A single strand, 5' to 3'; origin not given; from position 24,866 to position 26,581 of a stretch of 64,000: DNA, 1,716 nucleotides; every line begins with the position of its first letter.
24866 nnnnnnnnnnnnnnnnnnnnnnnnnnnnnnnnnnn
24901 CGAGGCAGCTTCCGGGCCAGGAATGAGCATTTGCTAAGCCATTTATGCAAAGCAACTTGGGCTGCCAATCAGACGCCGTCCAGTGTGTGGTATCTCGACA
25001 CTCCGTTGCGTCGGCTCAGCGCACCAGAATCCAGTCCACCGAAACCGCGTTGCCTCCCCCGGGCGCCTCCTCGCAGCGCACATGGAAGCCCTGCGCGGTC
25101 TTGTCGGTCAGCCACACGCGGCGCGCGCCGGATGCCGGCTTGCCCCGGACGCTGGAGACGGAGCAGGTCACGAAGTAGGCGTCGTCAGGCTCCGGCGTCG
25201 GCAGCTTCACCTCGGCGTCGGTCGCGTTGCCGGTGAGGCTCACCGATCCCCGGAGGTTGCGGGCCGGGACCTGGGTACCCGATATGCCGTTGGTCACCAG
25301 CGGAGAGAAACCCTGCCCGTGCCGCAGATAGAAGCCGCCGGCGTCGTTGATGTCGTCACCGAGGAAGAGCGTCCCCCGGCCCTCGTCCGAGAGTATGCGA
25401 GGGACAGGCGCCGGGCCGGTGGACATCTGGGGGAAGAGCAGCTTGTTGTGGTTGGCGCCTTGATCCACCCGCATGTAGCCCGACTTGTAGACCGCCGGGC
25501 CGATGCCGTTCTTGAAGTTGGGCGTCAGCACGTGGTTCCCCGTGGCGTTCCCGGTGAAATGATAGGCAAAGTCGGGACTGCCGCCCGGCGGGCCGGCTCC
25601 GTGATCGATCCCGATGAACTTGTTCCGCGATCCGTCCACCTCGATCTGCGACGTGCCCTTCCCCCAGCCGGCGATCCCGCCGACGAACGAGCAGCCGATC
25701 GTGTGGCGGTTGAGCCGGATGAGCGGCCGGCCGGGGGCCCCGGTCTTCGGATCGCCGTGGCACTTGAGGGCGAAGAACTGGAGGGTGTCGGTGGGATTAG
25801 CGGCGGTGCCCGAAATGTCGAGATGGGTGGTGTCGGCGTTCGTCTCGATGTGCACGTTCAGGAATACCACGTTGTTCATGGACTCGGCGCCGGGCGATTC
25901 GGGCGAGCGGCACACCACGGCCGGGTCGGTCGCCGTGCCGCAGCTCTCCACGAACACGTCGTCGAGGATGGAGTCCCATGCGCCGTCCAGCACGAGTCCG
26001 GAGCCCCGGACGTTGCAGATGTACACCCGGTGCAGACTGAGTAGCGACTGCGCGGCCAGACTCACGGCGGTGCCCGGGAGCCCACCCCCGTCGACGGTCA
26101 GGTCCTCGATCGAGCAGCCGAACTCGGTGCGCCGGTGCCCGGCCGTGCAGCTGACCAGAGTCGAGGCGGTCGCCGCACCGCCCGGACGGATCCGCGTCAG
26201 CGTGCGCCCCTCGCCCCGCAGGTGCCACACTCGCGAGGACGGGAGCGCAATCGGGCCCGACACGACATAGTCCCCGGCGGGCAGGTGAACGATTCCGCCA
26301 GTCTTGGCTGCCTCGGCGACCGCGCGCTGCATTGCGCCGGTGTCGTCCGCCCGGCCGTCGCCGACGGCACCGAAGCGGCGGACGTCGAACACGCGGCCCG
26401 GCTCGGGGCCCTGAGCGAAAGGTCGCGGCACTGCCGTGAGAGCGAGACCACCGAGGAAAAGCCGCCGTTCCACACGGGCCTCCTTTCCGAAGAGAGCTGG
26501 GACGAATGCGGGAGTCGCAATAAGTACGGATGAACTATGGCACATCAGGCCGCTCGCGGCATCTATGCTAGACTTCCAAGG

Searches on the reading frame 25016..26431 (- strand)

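Call 13: search_protein_families(library=pfam, proteins=[window:25016-26431:-])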
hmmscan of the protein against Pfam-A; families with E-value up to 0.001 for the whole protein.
window:25016-26431:- (471 aa): 1 family
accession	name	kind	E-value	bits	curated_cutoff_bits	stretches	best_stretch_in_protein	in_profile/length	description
PF12708.12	Pect-lyase_RHGA_epim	-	2.6e-14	54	27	1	15-85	2-72/213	Rhamnogalacturonase A/epimerase, pectate lyase-like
